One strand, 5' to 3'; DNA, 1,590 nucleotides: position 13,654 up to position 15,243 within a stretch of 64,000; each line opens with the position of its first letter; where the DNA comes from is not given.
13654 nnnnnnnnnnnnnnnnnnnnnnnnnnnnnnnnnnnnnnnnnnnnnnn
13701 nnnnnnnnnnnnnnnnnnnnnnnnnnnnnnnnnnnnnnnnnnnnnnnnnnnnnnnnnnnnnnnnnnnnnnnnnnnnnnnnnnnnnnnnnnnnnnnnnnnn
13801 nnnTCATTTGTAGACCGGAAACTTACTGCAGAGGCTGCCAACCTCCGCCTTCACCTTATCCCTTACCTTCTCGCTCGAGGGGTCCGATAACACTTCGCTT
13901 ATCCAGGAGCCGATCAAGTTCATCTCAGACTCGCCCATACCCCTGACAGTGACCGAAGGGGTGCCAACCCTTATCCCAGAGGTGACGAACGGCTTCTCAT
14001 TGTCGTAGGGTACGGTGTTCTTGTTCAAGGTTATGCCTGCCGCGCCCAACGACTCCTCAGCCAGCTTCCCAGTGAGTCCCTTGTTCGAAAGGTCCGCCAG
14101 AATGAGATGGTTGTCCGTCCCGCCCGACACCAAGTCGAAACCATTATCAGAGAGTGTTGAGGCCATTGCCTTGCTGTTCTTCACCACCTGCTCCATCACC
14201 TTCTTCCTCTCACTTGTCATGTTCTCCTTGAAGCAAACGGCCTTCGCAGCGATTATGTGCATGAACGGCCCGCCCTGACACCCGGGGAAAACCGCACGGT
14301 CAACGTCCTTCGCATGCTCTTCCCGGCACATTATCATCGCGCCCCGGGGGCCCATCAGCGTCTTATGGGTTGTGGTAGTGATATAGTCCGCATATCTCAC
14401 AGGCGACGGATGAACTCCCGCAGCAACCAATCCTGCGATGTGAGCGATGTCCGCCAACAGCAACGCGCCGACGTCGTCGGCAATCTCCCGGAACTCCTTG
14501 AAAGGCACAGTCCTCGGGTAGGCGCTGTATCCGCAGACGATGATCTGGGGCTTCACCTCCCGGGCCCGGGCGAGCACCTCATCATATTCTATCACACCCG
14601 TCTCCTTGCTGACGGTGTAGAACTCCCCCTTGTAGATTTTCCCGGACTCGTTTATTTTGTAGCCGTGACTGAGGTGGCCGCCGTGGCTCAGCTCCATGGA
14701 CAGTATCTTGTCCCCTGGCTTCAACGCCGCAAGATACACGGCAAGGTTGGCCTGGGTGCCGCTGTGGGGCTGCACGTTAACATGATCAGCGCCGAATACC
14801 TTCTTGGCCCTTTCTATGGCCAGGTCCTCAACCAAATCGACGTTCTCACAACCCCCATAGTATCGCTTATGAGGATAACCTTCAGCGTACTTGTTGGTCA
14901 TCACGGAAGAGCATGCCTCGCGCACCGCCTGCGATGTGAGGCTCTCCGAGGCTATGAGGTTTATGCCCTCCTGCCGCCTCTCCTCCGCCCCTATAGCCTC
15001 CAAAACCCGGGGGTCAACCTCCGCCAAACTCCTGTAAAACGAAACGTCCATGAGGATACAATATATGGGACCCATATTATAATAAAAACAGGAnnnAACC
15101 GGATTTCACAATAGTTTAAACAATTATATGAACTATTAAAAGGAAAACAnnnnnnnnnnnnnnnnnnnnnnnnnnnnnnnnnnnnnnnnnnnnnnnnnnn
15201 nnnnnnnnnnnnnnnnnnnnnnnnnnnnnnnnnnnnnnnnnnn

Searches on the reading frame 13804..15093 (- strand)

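Call 34: search_protein_families(library=pfam, proteins=[window:13804-15093:-], max_evalue=0.01)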
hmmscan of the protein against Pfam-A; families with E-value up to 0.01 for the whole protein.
window:13804-15093:- (429 aa): 3 families
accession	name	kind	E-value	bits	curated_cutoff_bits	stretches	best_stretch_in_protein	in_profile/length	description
PF00464.25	SHMT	-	5e-156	519.7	27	1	23-398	1-399/399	Serine hydroxymethyltransferase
PF00155.27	Aminotran_1_2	-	1.1e-06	28.5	19.7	1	97-324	56-300/361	Aminotransferase class I and II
PF01212.27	Beta_elim_lyase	-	3.8e-06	26.9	27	1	94-351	39-267/288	Beta-eliminating lyase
